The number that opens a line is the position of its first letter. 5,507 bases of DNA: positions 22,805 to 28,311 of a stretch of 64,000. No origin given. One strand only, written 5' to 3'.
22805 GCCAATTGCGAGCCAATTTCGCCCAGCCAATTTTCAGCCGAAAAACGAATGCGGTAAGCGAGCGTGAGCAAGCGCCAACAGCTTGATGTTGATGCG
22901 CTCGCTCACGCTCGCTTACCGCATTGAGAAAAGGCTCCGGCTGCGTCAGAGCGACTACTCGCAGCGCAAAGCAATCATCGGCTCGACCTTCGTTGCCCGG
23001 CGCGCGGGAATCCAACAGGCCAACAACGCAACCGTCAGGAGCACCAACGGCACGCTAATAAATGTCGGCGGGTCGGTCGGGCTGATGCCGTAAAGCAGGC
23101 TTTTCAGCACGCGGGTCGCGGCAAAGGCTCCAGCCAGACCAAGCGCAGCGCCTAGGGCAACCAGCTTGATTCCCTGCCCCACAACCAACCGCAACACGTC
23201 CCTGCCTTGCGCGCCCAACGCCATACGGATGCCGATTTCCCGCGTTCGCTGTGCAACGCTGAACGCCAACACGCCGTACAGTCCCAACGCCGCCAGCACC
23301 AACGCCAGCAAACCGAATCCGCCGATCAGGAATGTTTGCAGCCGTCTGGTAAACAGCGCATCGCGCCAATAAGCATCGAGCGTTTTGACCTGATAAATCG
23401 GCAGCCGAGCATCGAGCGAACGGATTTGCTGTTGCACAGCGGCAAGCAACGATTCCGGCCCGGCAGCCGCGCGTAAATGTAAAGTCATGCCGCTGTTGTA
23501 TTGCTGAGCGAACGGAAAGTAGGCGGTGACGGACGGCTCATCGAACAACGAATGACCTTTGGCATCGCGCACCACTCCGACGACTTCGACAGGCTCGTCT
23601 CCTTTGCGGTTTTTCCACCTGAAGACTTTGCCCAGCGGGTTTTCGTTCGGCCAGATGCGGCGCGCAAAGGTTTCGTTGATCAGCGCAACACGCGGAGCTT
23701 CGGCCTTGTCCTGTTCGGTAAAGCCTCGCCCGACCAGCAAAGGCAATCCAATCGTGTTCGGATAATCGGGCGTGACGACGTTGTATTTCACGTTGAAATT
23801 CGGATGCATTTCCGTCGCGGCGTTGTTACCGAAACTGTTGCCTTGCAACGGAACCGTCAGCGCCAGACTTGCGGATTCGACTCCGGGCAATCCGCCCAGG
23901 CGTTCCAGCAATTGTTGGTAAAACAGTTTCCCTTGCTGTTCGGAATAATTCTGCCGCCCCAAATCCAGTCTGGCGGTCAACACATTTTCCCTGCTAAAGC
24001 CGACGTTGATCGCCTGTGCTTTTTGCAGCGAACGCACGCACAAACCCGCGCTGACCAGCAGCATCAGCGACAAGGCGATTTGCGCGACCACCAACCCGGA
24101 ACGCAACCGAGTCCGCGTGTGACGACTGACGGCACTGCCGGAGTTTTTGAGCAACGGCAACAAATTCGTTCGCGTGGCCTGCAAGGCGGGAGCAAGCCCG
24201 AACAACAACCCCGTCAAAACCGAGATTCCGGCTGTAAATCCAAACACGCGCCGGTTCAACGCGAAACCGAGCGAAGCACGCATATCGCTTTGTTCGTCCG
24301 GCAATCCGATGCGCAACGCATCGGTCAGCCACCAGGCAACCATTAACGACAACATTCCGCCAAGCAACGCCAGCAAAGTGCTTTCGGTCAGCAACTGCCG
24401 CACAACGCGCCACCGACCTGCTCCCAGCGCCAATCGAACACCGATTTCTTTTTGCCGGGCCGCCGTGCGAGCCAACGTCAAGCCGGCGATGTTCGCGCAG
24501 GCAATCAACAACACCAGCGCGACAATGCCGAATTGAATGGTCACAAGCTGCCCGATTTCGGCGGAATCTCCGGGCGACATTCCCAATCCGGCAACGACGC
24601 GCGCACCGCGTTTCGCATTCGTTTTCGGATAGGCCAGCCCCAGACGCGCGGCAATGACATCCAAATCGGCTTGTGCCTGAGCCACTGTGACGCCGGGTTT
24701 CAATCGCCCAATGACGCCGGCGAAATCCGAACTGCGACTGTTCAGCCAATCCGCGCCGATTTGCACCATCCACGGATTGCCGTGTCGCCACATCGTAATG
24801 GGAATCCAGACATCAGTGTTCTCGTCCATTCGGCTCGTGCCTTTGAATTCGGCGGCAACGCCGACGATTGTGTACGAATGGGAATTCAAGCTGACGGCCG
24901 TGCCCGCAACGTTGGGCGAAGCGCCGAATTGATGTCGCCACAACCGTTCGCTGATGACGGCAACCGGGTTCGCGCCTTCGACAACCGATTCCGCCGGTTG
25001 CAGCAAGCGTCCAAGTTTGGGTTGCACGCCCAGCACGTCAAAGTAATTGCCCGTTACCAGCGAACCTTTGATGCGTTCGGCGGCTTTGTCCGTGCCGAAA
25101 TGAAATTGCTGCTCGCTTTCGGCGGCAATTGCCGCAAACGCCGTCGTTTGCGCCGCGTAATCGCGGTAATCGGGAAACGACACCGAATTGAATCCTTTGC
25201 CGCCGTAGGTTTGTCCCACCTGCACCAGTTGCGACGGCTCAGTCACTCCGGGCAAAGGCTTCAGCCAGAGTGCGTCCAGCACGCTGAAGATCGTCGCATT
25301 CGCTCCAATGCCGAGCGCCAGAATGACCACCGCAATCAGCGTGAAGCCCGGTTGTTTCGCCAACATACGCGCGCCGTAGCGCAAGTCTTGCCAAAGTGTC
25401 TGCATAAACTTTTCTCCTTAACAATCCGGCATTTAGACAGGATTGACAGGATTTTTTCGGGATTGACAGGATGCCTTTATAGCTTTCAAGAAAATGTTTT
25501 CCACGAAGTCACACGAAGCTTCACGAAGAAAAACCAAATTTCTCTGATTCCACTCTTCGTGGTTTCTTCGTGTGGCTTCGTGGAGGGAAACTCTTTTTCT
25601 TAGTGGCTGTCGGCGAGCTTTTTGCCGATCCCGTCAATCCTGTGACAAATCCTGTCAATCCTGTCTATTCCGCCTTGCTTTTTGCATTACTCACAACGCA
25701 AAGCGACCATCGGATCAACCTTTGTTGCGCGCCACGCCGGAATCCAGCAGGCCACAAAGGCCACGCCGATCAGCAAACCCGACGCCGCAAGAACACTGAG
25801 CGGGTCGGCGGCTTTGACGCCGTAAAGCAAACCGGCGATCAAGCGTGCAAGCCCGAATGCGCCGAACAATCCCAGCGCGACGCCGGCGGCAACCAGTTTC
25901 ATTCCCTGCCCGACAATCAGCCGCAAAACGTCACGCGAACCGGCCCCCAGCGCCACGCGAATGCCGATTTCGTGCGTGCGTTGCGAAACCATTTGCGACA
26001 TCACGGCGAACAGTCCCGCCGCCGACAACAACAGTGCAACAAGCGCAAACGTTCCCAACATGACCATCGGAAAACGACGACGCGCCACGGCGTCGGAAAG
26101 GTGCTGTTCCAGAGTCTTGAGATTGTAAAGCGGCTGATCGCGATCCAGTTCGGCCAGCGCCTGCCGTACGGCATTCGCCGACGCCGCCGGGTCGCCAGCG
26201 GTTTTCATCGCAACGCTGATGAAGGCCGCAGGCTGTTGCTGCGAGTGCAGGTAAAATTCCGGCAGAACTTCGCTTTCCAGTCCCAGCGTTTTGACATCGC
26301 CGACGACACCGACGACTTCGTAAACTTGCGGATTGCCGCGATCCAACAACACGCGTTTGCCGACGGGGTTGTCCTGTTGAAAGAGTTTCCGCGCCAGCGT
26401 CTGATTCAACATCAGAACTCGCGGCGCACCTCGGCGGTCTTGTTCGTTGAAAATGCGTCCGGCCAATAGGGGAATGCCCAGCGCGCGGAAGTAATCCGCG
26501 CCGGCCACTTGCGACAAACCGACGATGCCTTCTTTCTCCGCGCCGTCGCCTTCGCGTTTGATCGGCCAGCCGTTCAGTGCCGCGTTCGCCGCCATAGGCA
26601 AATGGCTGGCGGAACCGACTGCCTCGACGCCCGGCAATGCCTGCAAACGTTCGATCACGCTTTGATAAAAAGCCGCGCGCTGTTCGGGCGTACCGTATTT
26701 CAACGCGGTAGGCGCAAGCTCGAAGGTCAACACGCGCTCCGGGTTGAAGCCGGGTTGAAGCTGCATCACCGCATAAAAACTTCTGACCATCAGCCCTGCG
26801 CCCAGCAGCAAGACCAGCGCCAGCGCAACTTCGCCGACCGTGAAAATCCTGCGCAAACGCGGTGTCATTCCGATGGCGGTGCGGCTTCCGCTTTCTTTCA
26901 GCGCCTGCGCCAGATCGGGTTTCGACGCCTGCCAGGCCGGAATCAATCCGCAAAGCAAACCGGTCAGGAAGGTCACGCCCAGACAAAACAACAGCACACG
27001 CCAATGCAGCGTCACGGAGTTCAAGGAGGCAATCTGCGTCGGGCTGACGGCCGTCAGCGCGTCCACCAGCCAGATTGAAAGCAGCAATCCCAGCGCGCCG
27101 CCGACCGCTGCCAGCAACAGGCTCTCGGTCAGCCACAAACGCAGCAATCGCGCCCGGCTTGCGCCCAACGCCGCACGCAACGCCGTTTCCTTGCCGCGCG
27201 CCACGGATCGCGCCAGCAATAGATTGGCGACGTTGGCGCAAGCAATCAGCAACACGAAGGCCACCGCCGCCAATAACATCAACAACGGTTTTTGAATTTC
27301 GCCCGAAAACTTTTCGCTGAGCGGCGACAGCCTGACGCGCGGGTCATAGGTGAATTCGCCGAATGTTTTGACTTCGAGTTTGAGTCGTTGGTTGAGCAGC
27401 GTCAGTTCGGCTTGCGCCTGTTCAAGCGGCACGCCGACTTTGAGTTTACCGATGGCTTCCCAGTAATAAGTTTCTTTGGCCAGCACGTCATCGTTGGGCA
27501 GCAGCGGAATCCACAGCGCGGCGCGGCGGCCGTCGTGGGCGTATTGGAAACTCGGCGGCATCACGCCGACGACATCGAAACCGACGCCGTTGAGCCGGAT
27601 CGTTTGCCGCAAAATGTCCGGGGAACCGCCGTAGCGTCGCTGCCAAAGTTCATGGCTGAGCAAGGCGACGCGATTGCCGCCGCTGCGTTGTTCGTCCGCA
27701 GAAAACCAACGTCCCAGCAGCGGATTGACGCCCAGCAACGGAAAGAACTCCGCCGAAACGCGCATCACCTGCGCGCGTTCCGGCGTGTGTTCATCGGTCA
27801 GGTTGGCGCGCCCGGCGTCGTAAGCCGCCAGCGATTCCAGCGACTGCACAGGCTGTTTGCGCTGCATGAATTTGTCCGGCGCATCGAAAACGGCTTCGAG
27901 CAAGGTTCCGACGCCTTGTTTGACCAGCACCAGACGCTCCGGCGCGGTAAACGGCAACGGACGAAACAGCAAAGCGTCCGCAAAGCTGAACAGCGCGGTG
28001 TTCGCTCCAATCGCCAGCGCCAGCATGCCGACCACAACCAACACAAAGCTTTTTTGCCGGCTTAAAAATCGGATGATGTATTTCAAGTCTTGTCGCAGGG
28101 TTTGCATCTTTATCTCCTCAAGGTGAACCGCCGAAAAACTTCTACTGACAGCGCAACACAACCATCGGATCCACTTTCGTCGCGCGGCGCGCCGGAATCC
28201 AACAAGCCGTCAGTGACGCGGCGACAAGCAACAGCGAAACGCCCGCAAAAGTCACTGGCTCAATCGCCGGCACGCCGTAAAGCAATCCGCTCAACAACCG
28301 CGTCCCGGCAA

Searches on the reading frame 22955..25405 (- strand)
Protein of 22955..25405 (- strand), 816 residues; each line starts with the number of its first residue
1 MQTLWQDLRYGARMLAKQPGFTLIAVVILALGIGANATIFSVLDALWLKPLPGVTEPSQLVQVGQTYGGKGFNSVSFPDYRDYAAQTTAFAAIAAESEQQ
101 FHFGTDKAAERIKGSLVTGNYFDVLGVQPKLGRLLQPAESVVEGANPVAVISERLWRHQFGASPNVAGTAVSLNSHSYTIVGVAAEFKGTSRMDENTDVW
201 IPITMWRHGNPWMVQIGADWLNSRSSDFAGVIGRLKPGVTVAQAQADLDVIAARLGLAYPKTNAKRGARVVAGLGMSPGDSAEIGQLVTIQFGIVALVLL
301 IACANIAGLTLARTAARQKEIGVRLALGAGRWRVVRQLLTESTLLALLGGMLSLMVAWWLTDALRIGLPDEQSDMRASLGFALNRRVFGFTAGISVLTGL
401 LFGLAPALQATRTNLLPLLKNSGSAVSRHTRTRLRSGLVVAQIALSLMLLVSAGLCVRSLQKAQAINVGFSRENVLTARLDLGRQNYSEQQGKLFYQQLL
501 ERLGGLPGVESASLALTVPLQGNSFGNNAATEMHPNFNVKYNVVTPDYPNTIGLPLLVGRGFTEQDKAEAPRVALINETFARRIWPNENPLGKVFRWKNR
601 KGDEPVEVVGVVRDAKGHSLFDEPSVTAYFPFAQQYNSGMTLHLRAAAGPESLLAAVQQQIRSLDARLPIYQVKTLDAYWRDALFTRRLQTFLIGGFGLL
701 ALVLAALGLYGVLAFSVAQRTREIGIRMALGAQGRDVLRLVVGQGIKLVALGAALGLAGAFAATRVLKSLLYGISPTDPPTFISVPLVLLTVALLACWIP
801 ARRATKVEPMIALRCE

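Call 55: search_protein_families(library=ncbifam, proteins=[window:22955-25405:-], max_evalue=1e-10)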
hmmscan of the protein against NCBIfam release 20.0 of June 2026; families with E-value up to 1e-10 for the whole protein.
window:22955-25405:- (816 aa): 2 families
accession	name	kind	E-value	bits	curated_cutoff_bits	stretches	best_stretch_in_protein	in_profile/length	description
TIGR03434.1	ADOP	subfamily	1.3e-284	946.2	622.3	1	4-816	1-803/803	ADOP family duplicated permease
NF007826.0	PRK10535.1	equivalog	5.7e-37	127.3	966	2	539-814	367-646/648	macrolide ABC transporter ATP-binding protein/permease MacB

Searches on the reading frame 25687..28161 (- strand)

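Call 55: search_protein_families(library=ncbifam, proteins=[window:25687-28161:-], max_evalue=1e-10)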
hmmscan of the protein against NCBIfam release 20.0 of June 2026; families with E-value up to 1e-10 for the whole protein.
window:25687-28161:- (824 aa): 3 families
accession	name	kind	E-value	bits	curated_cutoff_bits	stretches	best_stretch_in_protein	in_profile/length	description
TIGR03434.1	ADOP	subfamily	7.6e-273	907.4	622.3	1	22-824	1-803/803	ADOP family duplicated permease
NF007826.0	PRK10535.1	equivalog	1.5e-34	119.3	966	2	554-822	373-646/648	macrolide ABC transporter ATP-binding protein/permease MacB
TIGR02212.1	lolCE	equivalog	5.3e-12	45.4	362.45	0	295-422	268-409/411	lipoprotein-releasing ABC transporter permease subunit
